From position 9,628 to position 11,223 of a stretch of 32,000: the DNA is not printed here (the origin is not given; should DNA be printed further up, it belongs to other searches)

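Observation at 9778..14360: HerA/FtsK-clade ATPase coupled to anchored, glycan-sequon-rich surface proteins: candidate undescribed envelope or host-contact apparatus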

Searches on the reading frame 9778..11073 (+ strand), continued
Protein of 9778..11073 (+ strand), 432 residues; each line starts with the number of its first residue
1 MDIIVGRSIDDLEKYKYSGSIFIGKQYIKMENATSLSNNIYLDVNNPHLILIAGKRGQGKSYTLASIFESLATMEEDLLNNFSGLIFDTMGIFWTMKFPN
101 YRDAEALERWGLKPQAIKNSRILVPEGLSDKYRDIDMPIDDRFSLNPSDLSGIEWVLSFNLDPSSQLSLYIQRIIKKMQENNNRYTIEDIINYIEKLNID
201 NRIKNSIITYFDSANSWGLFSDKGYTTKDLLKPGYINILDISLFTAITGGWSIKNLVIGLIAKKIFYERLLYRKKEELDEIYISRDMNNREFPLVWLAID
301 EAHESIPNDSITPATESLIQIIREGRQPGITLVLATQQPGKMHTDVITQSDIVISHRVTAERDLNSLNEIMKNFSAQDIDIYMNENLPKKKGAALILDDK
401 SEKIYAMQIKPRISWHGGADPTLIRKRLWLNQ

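Call 16: find_related_loci(query=A1, collection=genome_contigs, flank=6000)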
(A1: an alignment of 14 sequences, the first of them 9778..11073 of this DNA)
Query A1 (432 aa) in genome_contigs; peptide patterns used: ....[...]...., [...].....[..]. (x = any residue, [..] = any of these).
599 stretches matched a pattern (row limit reached: there are more); 586 encode a relative of the query (tblastn E <= 1e-3); the best 80 are kept; 80 distinct loci.
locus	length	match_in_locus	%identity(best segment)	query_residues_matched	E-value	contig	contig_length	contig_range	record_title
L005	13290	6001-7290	81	1-430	0e+0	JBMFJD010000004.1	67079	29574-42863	MAG: Nanopusillaceae archaeon isolate KM4331-08 NODE_4_length_67079_cov_42.243449, whole genome shotgun sequence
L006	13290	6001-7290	79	1-430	0e+0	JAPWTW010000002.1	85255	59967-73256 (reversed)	MAG: Candidatus Nanopusillus sp. isolate RSNS12 scaffold_35_c1, whole genome shotgun sequence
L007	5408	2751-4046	76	1-432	0e+0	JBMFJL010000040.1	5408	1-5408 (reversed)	MAG: Nanopusillaceae archaeon isolate KM4331-16 NODE_40_length_5408_cov_4.074658, whole genome shotgun sequence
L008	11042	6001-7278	64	1-428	0e+0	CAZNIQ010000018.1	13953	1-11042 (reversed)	MAG TPA_asm: Candidatus Woesearchaeota archaeon isolate binchicken_co36_18 genome assembly, contig: NODE_2950_length_139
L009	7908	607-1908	49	2-425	4e-140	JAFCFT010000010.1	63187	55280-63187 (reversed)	Candidatus Parvarchaeota archaeon isolate Meg22_1618_Bin_99 Meg22_1618_Bin_99_scaffold_1173, whole genome shotgun sequen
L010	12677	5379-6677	47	2-427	2e-139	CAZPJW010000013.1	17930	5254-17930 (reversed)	MAG TPA_asm: Candidatus Woesearchaeota archaeon isolate binchicken_co141_105 genome assembly, contig: NODE_13483_length_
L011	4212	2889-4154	49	2-425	2e-141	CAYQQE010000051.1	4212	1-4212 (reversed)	MAG TPA_asm: Candidatus Woesearchaeota archaeon isolate SRP062349_co2_82 genome assembly, contig: NODE_12244_length_4212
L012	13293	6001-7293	45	2-427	3e-137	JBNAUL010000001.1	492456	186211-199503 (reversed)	MAG: Candidatus Woesearchaeota archaeon isolate Kamch4342-D-MF-011 bin55.fa-1, whole genome shotgun sequence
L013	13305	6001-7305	47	2-427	2e-136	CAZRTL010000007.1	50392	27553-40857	MAG TPA_asm: Candidatus Woesearchaeota archaeon isolate binchicken_co141_573 genome assembly, contig: NODE_2903_length_5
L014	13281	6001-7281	47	2-425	7e-135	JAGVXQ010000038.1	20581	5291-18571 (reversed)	Candidatus Woesearchaeota archaeon isolate RIFCSPHIGHO2_01_FULL_38_8 rifcsphigho2_01_scaffold_5287, whole genome shotgun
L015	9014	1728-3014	43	2-426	2e-134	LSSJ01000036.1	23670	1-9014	MAG: Euryarchaeota archaeon SM23-78 WORSMTZ_5601, whole genome shotgun sequence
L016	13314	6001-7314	46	2-432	2e-134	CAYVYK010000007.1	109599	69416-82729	MAG TPA_asm: uncultured Methanosarcinales archaeon isolate binchicken_co115_67 genome assembly, contig: NODE_321_length_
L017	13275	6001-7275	47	2-424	2e-134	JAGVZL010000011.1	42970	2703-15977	Candidatus Woesearchaeota archaeon isolate RIFOXYB1_FULL_31_12 rifoxyb1_full_scaffold_275, whole genome shotgun sequence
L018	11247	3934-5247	45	2-431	2e-133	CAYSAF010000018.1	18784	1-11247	MAG TPA_asm: Candidatus Woesearchaeota archaeon isolate binchicken_co266_186 genome assembly, contig: NODE_4811_length_1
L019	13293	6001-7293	45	2-426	5e-133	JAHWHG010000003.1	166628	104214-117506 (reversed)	MAG: Candidatus Woesearchaeota archaeon isolate FT2_348 k127_10339964, whole genome shotgun sequence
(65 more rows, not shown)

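Call 22: predict_structure(alignment_id=A1)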
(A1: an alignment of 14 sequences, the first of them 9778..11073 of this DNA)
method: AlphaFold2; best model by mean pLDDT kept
length: 432 residues; sequences in the alignment: 14
mean_pLDDT: 87.5   pTM: 0.88
mean pLDDT of the five models: 87.5, 80.8, 71.5, 66.1, 60.9
residues with pLDDT >= 90: 258; 70-90: 142; 50-70: 23; < 50: 9
segments of 3 or more residues with pLDDT < 50: 425-432
pLDDT, mean of each block of 10 residues (from residue 1): 89 88 90 84 94 84 93 89 93 90 89 93 94 88 93 93 93 93 89 93 94 92 85 94 84 94 95 88 67 93 93 95 95 94 91 86 79 64 78 87 90 74 47 43
secondary structure, 60 per line:
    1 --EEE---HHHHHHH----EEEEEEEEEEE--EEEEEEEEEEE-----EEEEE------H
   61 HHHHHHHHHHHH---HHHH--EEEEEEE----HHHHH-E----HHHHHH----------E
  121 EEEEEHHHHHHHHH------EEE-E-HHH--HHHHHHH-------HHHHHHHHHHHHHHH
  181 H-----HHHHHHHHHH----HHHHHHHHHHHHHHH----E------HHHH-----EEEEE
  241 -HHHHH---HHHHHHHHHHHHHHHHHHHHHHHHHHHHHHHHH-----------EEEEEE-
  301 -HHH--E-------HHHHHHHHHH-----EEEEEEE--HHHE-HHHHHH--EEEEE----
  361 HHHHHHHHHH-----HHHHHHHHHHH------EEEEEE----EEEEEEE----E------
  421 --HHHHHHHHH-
elements in order: E3-5 H9-15 E20-30 E33-43 E49-53 H60-72 H76-79 E82-88 H93-97 H104-109 E120-125 H126-134 E141-143 H152-158 H166-181 H187-196 H201-215 H227-230 E236-240 H242-246 H250-282 E294-299 H315-324 E330-336 H344-349 E352-356 H361-370 H376-386 E393-398 E403-409 H423-431

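Call 27: fold_search(model_id=the predicted structure, library=pdb)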
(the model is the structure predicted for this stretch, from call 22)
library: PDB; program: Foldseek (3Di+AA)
matches with E <= 10: 1352; with E <= 0.001: 142
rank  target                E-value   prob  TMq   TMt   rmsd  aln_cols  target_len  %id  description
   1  9x1m_A                5.4e-21  1.00  0.69  0.53   4.7       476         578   17  The cryo-EM structure of HerA-NurA complex with AMPPNP and dsDNA from Thermococcus kodakarensis (released 2026-02-04)
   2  9x1l_A                4.0e-19  1.00  0.62  0.48   6.8       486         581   18  The cryo-EM structure of HerA-NurA complex with AMPPNP from Thermococcus kodakarensis (released 2026-02-04)
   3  4d2i_A                1.9e-18  1.00  0.59  0.55   6.5       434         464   16  Crystal structure of the HerA hexameric DNA translocase from Sulfolobus solfataricus bound to AMP-PNP (released 2014-12-03)
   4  8xav_A                5.1e-18  1.00  0.64  0.50   7.1       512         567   18  Cryo-EM structure of an anti-phage defense complex (released 2024-06-05)
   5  4d2i_B                5.8e-18  1.00  0.62  0.58   5.6       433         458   18  Crystal structure of the HerA hexameric DNA translocase from Sulfolobus solfataricus bound to AMP-PNP (released 2014-12-03)
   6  8xau_A                8.7e-17  1.00  0.64  0.50   5.6       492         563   18  Cryo-EM structure of HerA (released 2024-06-05)
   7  8xaw_D                1.2e-16  1.00  0.54  0.43  11.3       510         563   18  Cryo-EM structure of an anti-phage defense complex bound to AMPPNP and DNA at state 1 (released 2024-06-05)
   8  8xau_F                2.4e-16  1.00  0.62  0.52   5.9       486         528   20  Cryo-EM structure of HerA (released 2024-06-05)
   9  8xau_E                9.9e-16  1.00  0.63  0.51   5.4       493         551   18  Cryo-EM structure of HerA (released 2024-06-05)
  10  9c1m_M                1.4e-15  1.00  0.61  0.46   7.6       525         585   14  HerA-DUF assembly 1 (released 2025-06-04)
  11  8xav_E                1.7e-15  1.00  0.62  0.49   6.2       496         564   18  Cryo-EM structure of an anti-phage defense complex (released 2024-06-05)
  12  7wrw_A                3.2e-15  1.00  0.59  0.46   7.5       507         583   14  Structure of Deinococcus radiodurans HerA (released 2023-02-01)
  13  8wiv_D                3.6e-15  1.00  0.61  0.46   7.3       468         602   15  Cryo-EM structure of a bacterial protein (released 2024-09-11)
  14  8ziq_N                3.8e-15  1.00  0.63  0.49   5.9       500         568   16  HerA-DUF4297 complex with DNA (released 2025-03-12)
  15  8wiv_L                4.3e-15  1.00  0.63  0.44   6.8       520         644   14  Cryo-EM structure of a bacterial protein (released 2024-09-11)
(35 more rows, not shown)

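Call 37: search_protein_families(library=pfam, proteins=[L003:8936-9253:+, L003:9253-9690:+, L003:9683-10150:-, L005:9392-9709:+, L005:9709-10146:+, L005:10149-10616:-, L008:9588-10025:+, L008:10029-10466:+, L008:7278-8894:+, L003:7284-8936:+], max_evalue=10)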
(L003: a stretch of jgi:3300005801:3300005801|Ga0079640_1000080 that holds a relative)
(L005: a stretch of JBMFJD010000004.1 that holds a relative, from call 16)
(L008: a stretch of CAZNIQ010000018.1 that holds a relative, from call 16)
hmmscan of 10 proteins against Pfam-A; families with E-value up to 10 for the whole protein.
L003:8936-9253:+ (106 aa): 1 family
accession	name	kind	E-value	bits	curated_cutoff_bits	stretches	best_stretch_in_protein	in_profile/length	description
PF08274.17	Zn_Ribbon_YjdM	-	0.16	12.4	30.8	1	48-69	6-22/30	PhnA Zinc-Ribbon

L003:9253-9690:+ (146 aa): 0 families

L003:9683-10150:- (156 aa): 0 families

L005:9392-9709:+ (106 aa): 3 families
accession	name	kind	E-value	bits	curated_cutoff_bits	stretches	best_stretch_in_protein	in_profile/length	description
PF25500.1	DUF7913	-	0.27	11.8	27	1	18-58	45-85/120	Domain of unknown function (DUF7913)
PF00560.39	LRR_1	-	2.4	9.1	20.6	0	41-52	1-12/23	Leucine Rich Repeat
PF13516.12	LRR_6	-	4.3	8.1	23.4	1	40-51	3-14/24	Leucine Rich repeat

L005:9709-10146:+ (146 aa): 0 families

L005:10149-10616:- (156 aa): 0 families

L008:9588-10025:+ (146 aa): 4 families
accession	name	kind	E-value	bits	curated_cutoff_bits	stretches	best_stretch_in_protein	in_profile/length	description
PF01917.21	Arch_flagellin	-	9.6e-09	36.2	29.5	1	5-141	5-159/162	Archaebacterial flagellin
PF21449.3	RIF2_ASCE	-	0.078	13.7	27.6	1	26-75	28-77/93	RIF2, ASCE domain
PF16459.11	Phage_TAC_13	-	0.16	12.8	28.8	1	63-121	30-87/98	Phage tail assembly chaperone, TAC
PF21992.2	DUF6927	-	0.26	11.7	27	1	99-139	16-56/74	Domain of unknown function (DUF6927)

L008:10029-10466:+ (146 aa): 2 families
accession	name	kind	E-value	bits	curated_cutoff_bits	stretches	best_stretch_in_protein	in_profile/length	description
PF25668.1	ASFV_p49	-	0.024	13.8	27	1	43-100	302-360/438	African swine fever virus minor capsid protein p49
PF21183.3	HAT1_C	-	0.2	12.6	27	1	38-57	32-51/52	Histone acetyltransferase type B catalytic subunit, C-terminal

L008:7278-8894:+ (539 aa): 1 family
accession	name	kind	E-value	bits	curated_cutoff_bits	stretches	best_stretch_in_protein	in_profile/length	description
PF04408.29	HA2_N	-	0.041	14.4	21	1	452-470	4-21/29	Helicase associated domain (HA2), winged-helix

L003:7284-8936:+ (551 aa): 0 families

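Call 40: find_encoding_contigs(protein=P0001, flank=10000, max_places=2)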
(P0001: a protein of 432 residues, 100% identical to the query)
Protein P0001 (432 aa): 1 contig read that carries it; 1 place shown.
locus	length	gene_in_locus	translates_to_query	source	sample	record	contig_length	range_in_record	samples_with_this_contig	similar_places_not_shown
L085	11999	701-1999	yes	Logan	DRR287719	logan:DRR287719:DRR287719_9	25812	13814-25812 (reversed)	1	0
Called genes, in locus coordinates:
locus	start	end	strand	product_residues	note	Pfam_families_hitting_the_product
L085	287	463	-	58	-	-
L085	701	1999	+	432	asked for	PF01935:DUF87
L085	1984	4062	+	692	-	-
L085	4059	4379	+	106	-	-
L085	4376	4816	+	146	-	-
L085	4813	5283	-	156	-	-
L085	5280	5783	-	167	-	PF01090:Ribosomal_S19e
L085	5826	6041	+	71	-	PF01780:Ribosomal_L37ae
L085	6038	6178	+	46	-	-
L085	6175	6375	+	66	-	-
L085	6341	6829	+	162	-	PF22794:jr-ZPR1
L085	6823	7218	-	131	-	PF04472:SepF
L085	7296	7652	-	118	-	PF01920:Prefoldin_2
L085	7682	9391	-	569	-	PF00749:tRNA-synt_1c, PF03950:tRNA-synt_1c_C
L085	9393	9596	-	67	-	PF06093:Spt4, PF13248:Zn_ribbon_3 (weak)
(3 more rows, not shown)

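Call 48: search_protein_families(library=padloc, proteins=[window:9778-11073:+], max_evalue=0.1)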
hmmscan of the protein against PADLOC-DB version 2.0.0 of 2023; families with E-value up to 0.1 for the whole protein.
window:9778-11073:+ (432 aa): 16 families
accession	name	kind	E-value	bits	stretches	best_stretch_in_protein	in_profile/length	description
PDLC04140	mad8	-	2.1e-19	68.2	1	31-424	11-314/314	mads_8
PDLC04105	HerA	-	3.2e-16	57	2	252-372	392-502/576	-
PDLC02188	HerA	-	2.1e-14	51.3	1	253-398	391-531/578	-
PDLC04102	HerA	-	2.2e-13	47.4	2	286-377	497-591/654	-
PDLC04106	HerA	-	6e-13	46.2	2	290-373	508-596/667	-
PDLC04103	HerA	-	5.3e-11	39.5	1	289-397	437-544/579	-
PDLC01055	HerA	-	3.2e-10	37.4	1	279-356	405-481/532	Type III coevolved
PDLC04098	HerA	-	3.9e-09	33.6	1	165-368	419-609/686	-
PDLC04100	HerA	-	7.4e-09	32.8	1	297-376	443-526/580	-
PDLC02185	HerA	-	2.2e-08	31.3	1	297-378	449-534/585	-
PDLC04104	HerA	-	8.8e-08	29.3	1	288-374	215-305/379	-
PDLC02684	DndH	-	1.6e-07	27.2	1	37-407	1352-1707/1715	DndH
PDLC04097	HerA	-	2.6e-06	24.4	1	296-373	476-560/618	-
PDLC02685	DndH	-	0.0025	13.5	1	251-360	1527-1625/1678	DndH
PDLC04258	PDC-M01B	-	0.0048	14.4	1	126-205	139-216/280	-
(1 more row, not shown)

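Call 49: search_protein_families(library=phrogs, proteins=[window:9778-11073:+], max_evalue=0.1)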
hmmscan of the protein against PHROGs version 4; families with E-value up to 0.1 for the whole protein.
window:9778-11073:+ (432 aa): 6 families
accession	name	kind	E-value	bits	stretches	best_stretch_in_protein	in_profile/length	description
phrog_7035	-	unknown function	7.7e-20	71.8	2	178-377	395-577/969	-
phrog_2666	-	head and packaging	6.1e-14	52.6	1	295-410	423-531/555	terminase large subunit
phrog_1358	-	moron, auxiliary metabolic gene and host takeover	6.5e-11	41.5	2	272-406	684-811/1382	FtsK/SpoIIIE-like protein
phrog_197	-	moron, auxiliary metabolic gene and host takeover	0.00014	22.4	1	299-348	106-155/486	Zot-like toxin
phrog_36681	-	unknown function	0.0012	19.8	0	278-293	11-26/43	-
phrog_3551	-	moron, auxiliary metabolic gene and host takeover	0.0026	16.8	0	36-75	425-465/758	FtsK/SpoIIIE-like protein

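Call 98: search_solved_structures(query=A1, max_evalue=0.01)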
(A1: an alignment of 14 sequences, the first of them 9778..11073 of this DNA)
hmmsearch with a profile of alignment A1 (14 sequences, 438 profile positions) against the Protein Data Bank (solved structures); distinct sequences matched with E-value up to 0.01: 16.
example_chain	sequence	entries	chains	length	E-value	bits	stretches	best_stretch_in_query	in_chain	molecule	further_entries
8xau_A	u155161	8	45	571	3.3e-15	58.9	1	285-405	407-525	ATP-binding protein | HerA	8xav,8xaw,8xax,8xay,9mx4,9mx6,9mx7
8wiv_A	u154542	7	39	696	1.8e-13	53.1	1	299-401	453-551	Helicase HerA central domain-containing protein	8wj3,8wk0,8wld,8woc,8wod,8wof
9x1l_A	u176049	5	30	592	2e-12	49.7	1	226-370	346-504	DNA helicase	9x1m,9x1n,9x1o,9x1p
8yho_A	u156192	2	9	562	4.5e-11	45.3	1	302-374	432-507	DUF87 domain-containing protein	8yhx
9c1m_M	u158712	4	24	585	8.2e-11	44.4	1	290-377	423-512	ATP-binding protein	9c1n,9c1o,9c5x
8ziq_M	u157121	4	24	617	2.3e-10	42.9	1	295-377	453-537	HerA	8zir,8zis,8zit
4d2i_A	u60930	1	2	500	4.2e-10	42.1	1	280-358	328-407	HERA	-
8j4u_M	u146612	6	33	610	5.6e-08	35.1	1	290-396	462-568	Nucleoside triphosphate hydrolase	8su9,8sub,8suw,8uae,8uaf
8wet_A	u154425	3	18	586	0.00015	23.7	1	303-375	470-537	TdpA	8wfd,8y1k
4r2h_A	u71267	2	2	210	0.00051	22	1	299-362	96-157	STIV B204 ATPase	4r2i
2iuu_A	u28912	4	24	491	0.0011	20.9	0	296-369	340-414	DNA TRANSLOCASE FTSK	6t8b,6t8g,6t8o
4kfr_A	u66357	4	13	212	0.0014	20.6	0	293-361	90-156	Genome packaging NTPase B204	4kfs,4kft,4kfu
2iut_A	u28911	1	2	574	0.0018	20.2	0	296-369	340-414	DNA TRANSLOCASE FTSK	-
11kk_A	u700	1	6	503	0.0034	19.3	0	292-393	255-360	HerA like helicase YjgR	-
7f6d_B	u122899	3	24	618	0.0036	19.2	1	299-364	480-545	HerA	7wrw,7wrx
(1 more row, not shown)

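Call 102: find_encoding_contigs(protein=P0026, flank=7000, max_places=1)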
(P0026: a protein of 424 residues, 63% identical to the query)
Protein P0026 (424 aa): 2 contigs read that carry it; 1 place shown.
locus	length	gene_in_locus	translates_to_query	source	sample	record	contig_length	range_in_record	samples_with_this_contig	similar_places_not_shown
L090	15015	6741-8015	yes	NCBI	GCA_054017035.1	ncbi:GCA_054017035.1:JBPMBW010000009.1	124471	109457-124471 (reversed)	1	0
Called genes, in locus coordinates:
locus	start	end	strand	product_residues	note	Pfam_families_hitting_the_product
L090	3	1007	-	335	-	?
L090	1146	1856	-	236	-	PF04307:YdjM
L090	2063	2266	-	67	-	-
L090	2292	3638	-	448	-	PF01029:NusB (weak), PF22458:RsmF-B_ferredox (weak), PF08704:GCD14 (faint), PF01189:Methyltr_RsmB-F, PF01728:FtsJ, PF13847:Methyltransf_31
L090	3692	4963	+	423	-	PF01029:NusB, PF22458:RsmF-B_ferredox (weak), PF01189:Methyltr_RsmB-F, PF13847:Methyltransf_31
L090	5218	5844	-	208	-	PF13207:AAA_17 (weak)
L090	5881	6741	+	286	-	PF05569:Peptidase_M56, PF01435:Peptidase_M48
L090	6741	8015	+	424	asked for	PF01935:DUF87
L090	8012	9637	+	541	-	-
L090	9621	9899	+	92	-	-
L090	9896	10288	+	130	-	-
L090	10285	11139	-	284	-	PF00482:T2SSF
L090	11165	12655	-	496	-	PF00482:T2SSF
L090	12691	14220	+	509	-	PF00437:T2SSE, PF27713:UCP018868 (weak)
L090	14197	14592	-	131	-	-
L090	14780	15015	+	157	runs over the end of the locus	PF02308:MgtC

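Call 103: find_encoding_contigs(protein=P0033, flank=7000, max_places=1)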
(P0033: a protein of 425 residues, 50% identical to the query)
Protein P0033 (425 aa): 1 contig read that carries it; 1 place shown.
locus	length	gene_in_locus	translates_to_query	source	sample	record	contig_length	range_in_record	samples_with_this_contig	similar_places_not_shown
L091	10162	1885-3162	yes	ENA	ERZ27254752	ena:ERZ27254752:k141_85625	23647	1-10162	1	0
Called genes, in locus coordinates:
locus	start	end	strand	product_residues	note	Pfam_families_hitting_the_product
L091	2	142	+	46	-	?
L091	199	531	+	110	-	PF21473:OB_Ssb-like, PF01336:tRNA_anti-codon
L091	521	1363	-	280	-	PF01435:Peptidase_M48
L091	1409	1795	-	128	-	-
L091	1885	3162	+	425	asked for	PF01935:DUF87, PF00004:AAA (faint)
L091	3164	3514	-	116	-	-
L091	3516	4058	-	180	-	PF09622:DUF2391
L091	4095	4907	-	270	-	PF25133:TYW2_N_2, PF02005:TRM (weak), PF09445:Methyltransf_15 (faint), PF02475:TRM5-TYW2_MTfase, PF05175:MTS (faint), PF13847:Methyltransf_31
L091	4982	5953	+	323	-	-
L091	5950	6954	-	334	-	PF00752:XPG_N, PF01367:5_3_exonuc (faint), PF00867:XPG_I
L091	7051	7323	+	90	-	-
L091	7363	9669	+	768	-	PF03104:DNA_pol_B_exo1, PF13482:RNase_H_2, PF10108:DNA_pol_B_exo2, PF00136:DNA_pol_B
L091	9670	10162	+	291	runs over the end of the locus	PF00557:Peptidase_M24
